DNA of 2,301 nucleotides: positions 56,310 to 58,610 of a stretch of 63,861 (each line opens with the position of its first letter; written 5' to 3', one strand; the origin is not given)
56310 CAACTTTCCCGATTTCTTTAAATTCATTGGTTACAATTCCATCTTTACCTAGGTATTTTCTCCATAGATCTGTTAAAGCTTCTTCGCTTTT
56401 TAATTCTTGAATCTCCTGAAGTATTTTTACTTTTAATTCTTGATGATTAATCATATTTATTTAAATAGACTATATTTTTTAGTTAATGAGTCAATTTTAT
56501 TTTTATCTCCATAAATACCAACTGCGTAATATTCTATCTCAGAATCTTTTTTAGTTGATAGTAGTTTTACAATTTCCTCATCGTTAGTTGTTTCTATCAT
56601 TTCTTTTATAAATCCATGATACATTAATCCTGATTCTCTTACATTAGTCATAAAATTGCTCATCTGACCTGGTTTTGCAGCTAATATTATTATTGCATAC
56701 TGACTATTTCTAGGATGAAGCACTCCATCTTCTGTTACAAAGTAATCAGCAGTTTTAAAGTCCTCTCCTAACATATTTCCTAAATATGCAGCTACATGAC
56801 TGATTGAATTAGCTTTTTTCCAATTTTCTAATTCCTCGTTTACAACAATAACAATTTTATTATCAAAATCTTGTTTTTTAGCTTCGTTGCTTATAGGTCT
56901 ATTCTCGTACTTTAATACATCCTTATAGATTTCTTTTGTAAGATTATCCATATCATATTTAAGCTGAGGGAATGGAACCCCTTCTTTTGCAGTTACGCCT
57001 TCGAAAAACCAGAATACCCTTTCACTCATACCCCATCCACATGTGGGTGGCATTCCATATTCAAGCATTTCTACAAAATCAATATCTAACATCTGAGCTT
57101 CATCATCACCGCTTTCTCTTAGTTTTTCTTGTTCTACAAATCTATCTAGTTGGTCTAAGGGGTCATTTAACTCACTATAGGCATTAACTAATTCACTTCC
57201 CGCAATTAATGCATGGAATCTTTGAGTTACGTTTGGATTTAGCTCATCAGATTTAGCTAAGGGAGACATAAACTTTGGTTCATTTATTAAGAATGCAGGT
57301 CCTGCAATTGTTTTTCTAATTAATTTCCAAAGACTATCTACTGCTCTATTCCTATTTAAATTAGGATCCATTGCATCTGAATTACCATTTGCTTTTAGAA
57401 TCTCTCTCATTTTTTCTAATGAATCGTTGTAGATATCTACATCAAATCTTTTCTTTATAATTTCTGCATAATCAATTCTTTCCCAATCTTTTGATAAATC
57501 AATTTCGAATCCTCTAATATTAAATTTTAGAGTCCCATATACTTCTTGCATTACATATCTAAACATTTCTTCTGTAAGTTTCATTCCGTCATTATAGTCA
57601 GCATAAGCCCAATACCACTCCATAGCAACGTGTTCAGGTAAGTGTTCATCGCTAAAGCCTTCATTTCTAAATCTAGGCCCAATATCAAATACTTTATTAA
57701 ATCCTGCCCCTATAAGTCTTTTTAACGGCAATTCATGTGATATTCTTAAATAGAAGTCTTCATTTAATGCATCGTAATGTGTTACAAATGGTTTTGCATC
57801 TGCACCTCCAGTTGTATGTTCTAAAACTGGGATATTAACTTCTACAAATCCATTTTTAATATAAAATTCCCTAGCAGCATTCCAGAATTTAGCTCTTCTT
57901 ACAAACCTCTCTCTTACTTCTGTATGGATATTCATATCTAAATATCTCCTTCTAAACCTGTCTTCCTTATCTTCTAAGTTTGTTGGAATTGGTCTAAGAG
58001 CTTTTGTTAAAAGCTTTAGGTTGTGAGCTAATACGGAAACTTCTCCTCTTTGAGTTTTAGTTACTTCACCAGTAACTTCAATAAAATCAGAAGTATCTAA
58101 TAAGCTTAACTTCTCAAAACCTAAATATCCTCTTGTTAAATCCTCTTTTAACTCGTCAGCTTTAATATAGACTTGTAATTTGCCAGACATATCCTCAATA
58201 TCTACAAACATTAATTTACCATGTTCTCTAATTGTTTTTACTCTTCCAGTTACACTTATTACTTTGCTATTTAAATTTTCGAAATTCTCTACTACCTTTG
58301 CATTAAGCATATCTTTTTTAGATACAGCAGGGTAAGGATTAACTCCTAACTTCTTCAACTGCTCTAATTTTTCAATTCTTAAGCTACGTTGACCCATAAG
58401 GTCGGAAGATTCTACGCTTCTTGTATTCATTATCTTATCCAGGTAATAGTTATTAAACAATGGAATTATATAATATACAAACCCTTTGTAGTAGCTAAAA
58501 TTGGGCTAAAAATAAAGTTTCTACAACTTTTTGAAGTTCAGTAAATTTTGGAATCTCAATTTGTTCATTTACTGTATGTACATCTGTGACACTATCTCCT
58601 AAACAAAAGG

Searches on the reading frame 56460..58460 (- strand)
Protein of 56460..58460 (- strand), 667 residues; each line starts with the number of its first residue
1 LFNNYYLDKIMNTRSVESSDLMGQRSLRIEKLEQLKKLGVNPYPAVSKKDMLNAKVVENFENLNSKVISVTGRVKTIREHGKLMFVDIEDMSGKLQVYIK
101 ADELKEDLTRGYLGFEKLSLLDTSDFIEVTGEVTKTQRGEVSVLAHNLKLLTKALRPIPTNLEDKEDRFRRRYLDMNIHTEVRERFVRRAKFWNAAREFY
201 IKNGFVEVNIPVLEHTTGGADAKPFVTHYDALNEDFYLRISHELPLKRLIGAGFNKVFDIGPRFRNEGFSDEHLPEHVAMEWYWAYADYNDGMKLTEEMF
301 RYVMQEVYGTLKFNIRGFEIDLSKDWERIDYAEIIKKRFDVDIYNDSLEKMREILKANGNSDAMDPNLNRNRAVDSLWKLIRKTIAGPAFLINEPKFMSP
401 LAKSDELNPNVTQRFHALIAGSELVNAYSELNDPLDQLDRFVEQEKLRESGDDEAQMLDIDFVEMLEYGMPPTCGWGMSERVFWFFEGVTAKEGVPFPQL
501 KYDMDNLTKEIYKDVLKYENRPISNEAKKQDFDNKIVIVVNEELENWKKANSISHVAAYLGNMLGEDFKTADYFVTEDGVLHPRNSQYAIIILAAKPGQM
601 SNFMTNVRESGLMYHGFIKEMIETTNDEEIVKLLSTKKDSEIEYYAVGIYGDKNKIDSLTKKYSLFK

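Call 41: search_protein_families(library=pfam, proteins=[window:56460-58460:-], max_evalue=0.00001)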
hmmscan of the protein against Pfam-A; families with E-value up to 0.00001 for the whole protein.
window:56460-58460:- (667 aa): 3 families
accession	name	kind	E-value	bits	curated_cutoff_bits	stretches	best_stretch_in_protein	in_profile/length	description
PF00152.25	tRNA-synt_2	-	1.1e-62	212.3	25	1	165-498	2-305/308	tRNA synthetases class II (D, K and N)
PF09391.15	DUF2000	-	3.6e-25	88.9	25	1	534-667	1-133/133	Protein of unknown function (DUF2000)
PF01336.31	tRNA_anti-codon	-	7.8e-14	51.8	27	1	68-151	1-75/75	OB-fold nucleic acid binding domain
